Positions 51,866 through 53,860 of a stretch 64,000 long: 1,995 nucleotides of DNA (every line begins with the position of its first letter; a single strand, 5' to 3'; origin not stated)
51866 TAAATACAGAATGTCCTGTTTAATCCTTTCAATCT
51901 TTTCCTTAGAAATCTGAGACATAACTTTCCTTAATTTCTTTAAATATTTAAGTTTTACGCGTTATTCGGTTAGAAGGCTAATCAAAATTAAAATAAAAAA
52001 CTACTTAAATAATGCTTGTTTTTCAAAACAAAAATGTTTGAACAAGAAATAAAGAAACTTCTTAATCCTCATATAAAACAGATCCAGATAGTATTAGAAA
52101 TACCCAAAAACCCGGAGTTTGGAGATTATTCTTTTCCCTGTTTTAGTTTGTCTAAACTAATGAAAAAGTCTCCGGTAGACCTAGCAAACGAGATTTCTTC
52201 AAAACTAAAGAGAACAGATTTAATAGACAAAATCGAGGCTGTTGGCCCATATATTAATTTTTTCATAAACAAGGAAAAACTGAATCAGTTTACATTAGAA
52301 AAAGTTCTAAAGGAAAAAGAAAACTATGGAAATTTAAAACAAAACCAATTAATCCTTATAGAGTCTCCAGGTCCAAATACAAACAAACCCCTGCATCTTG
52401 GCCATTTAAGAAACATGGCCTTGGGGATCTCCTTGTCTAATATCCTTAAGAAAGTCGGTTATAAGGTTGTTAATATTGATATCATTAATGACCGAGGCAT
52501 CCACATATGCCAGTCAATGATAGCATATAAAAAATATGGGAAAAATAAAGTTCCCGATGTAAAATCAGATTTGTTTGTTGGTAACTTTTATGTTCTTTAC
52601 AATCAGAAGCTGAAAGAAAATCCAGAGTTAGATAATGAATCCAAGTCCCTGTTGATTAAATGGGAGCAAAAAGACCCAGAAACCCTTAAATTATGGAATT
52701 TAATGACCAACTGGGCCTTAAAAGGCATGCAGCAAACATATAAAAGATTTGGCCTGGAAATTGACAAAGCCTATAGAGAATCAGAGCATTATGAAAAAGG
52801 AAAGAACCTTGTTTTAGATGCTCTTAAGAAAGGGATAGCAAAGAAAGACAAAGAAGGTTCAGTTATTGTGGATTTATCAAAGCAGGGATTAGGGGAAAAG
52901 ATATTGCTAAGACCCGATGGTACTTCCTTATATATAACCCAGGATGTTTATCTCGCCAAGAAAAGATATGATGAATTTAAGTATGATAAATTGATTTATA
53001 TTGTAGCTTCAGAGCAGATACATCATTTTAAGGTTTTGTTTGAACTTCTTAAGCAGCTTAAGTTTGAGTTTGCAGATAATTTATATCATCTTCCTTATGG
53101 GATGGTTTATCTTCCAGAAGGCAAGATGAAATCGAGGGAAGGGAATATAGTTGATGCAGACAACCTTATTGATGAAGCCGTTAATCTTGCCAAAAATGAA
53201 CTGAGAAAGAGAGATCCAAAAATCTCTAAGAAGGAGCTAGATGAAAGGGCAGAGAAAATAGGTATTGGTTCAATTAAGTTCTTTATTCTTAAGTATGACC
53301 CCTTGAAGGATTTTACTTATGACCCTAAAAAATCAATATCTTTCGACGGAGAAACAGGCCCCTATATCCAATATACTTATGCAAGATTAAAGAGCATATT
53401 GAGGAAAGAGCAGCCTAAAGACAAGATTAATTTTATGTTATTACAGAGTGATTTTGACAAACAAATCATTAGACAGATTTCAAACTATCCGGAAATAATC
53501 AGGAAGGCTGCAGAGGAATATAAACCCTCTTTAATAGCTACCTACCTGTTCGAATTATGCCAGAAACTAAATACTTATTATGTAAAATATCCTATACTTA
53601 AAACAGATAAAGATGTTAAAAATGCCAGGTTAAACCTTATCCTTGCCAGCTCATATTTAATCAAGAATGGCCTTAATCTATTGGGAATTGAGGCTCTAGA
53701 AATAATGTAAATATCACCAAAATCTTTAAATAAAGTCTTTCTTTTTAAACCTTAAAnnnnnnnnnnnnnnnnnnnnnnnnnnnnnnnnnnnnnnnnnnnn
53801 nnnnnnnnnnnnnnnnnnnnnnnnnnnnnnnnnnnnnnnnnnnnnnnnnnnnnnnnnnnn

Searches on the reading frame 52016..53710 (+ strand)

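Call 22: search_protein_families(library=pfam, proteins=[window:52016-53710:+], max_evalue=0.001)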
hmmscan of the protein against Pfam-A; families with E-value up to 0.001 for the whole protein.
window:52016-53710:+ (564 aa): 3 families
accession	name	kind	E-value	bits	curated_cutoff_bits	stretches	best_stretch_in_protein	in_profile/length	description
PF00750.26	tRNA-synt_1d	-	1.3e-51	176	23.3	1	94-436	2-348/349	tRNA synthetases class I (R), catalytic domain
PF05746.21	DALR_1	-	6.9e-30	104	22.3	1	451-564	1-117/117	DALR anticodon binding domain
PF03485.21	Arg_tRNA_synt_N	-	2.2e-21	76.7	21.5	1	6-84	5-85/85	Arginyl tRNA synthetase N terminal domain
